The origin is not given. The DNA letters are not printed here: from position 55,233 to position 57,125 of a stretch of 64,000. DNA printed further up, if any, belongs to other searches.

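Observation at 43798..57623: Solute-binding lipoproteins carrying collagen-like (Gly-X-Y)9-10 tracts and VVEK-repeat stalks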

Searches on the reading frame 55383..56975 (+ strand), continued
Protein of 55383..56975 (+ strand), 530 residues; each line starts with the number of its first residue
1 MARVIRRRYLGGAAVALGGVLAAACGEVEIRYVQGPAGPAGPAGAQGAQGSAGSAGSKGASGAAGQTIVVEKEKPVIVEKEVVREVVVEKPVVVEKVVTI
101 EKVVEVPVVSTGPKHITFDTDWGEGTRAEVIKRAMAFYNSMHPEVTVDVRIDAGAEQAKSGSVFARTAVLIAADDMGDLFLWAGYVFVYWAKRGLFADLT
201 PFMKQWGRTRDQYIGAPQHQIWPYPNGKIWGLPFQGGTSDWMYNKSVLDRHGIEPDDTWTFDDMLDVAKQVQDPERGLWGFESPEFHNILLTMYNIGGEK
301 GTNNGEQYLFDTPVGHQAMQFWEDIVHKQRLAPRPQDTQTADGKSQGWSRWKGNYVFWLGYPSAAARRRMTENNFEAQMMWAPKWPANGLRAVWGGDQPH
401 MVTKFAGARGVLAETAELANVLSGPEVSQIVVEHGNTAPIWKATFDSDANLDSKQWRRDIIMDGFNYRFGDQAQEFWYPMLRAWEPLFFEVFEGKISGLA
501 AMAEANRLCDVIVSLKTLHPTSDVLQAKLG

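Call 39: fold_search(model_id=the predicted structure, library=pdb)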
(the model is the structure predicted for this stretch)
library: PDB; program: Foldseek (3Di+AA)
matches with E <= 10: 1292; with E <= 0.001: 959
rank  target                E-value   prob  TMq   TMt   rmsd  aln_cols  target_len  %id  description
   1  5f7v_A                2.6e-22  1.00  0.61  0.81   3.9       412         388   16  ABC substrate-binding protein Lmo0181 from Listeria monocytogenes in complex with cycloalternan (released 2016-09-07)
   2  6rjy_A                2.9e-20  1.00  0.59  0.73   4.3       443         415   19  The crystal structure of AbnE, an arabino-oligosaccharide binding protein, in complex with arabinobiose (released 2020-04-15)
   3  5ci5_B                1.2e-19  1.00  0.54  0.71   5.1       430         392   16  Crystal Structure of an ABC transporter Solute Binding Protein from Thermotoga Lettingae TMO (Tlet_1705, TARGET EFI-51 (released 2015-07-22)
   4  3uor_A                3.1e-19  1.00  0.59  0.77   3.8       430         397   17  The structure of the sugar-binding protein MalE from the phytopathogen Xanthomonas citri (released 2011-12-14)
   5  4qsd_A                9.4e-19  1.00  0.56  0.74   4.7       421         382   16  Crystal structure of atu4361 sugar transporter from Agrobacterium Fabrum C58, target efi-510558, with bound sucrose (released 2014-08-06)
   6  4rjz                  2.0e-18  1.00  0.56  0.74   4.7       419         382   16  Crystal structure of ATU4361 sugar transporter from Agrobacterium fabrum C58, target EFI-510558, an open conformation (released 2014-11-05)
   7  6dtr                  3.4e-18  1.00  0.58  0.75   4.8       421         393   17  Apo T. maritima MalE3 (released 2018-09-19)
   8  5ci5_A                4.3e-18  1.00  0.55  0.72   5.1       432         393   17  Crystal Structure of an ABC transporter Solute Binding Protein from Thermotoga Lettingae TMO (Tlet_1705, TARGET EFI-51 (released 2015-07-22)
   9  4qrz_A                4.5e-18  1.00  0.54  0.71   5.0       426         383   16  Crystal structure of sugar transporter atu4361 from agrobacterium fabrum c58, target efi-510558, with bound maltotrios (released 2014-07-16)
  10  7x0j_B                5.7e-18  1.00  0.54  0.69   5.1       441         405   14  Crystal structure of sugar binding protein CbpB complexed wtih cellobiose from Clostridium thermocellum (released 2022-09-14)
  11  3uor_B                6.1e-18  1.00  0.60  0.78   3.9       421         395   18  The structure of the sugar-binding protein MalE from the phytopathogen Xanthomonas citri (released 2011-12-14)
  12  7x0i_A                6.1e-18  1.00  0.57  0.71   4.3       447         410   14  Crystal structure of sugar binding protein CbpB from Clostridium thermocellum (released 2022-09-14)
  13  7c0v_A                9.6e-18  1.00  0.59  0.77   4.3       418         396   13  Crystal structure of a dinucleotide-binding protein (Y224A) of ABC transporter endogenously bound to uridylyl-3'-5'-ph (released 2021-03-10)
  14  6dtq_A                1.0e-17  1.00  0.57  0.75   4.8       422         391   16  Maltose bound T. maritima MalE3 (released 2018-09-19)
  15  7x0i_B                1.3e-17  1.00  0.57  0.73   4.3       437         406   14  Crystal structure of sugar binding protein CbpB from Clostridium thermocellum (released 2022-09-14)
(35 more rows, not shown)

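Call 63: find_encoding_contigs(protein=P0069, flank=5000, max_places=1)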
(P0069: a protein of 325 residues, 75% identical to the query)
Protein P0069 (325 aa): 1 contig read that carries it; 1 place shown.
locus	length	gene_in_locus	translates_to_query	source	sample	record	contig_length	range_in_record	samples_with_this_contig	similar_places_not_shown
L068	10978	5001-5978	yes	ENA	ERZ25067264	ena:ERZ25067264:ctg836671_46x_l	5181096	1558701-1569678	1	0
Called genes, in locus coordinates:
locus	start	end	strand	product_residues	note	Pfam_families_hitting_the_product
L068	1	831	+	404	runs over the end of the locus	PF05977:MFS_3, PF07690:MFS_1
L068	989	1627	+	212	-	PF14333:DUF4389, PF02948:Amelogenin (faint), PF14333:DUF4389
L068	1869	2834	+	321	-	PF01408:GFO_IDH_MocA, PF22725:GFO_IDH_MocA_C3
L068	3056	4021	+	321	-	PF01408:GFO_IDH_MocA, PF22725:GFO_IDH_MocA_C3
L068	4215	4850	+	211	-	PF04542:Sigma70_r2, PF08281:Sigma70_r4_2, PF04545:Sigma70_r4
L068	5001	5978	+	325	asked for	PF13490:zf-HC2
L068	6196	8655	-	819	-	PF02861:Clp_N, PF13191:AAA_16 (weak), PF00004:AAA, PF17871:AAA_lid_9, PF00004:AAA (weak), PF07724:AAA_2, PF07728:AAA_5, PF10431:ClpB_D2-small, +12 more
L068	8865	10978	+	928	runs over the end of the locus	PF01411:tRNA-synt_2c, PF07973:tRNA_SAD, PF02272:DHHA1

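Call 64: find_encoding_contigs(protein=P0106, flank=8000, max_places=1)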
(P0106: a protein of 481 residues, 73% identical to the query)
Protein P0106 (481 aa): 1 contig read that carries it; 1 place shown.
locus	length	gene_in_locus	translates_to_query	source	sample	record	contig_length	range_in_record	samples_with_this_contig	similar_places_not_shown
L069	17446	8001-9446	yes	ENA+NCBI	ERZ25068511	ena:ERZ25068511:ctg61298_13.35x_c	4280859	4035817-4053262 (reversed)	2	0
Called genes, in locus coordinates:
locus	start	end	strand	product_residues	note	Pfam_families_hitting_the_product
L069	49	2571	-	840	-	PF09586:YfhO (weak)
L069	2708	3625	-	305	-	PF00701:DHDPS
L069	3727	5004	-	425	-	PF01979:Amidohydro_1, PF07969:Amidohydro_3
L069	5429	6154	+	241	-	-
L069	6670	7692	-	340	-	PF21181:SsfX3_N, PF14606:Lipase_GDSL_3, PF13472:Lipase_GDSL_2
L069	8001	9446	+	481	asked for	PF13416:SBP_bac_8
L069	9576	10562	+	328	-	PF05721:PhyH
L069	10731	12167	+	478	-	-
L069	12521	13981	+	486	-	-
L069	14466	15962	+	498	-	PF13416:SBP_bac_8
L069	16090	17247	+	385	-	PF05935:Arylsulfotrans, PF14269:Arylsulfotran_2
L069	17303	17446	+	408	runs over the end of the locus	PF13088:BNR_2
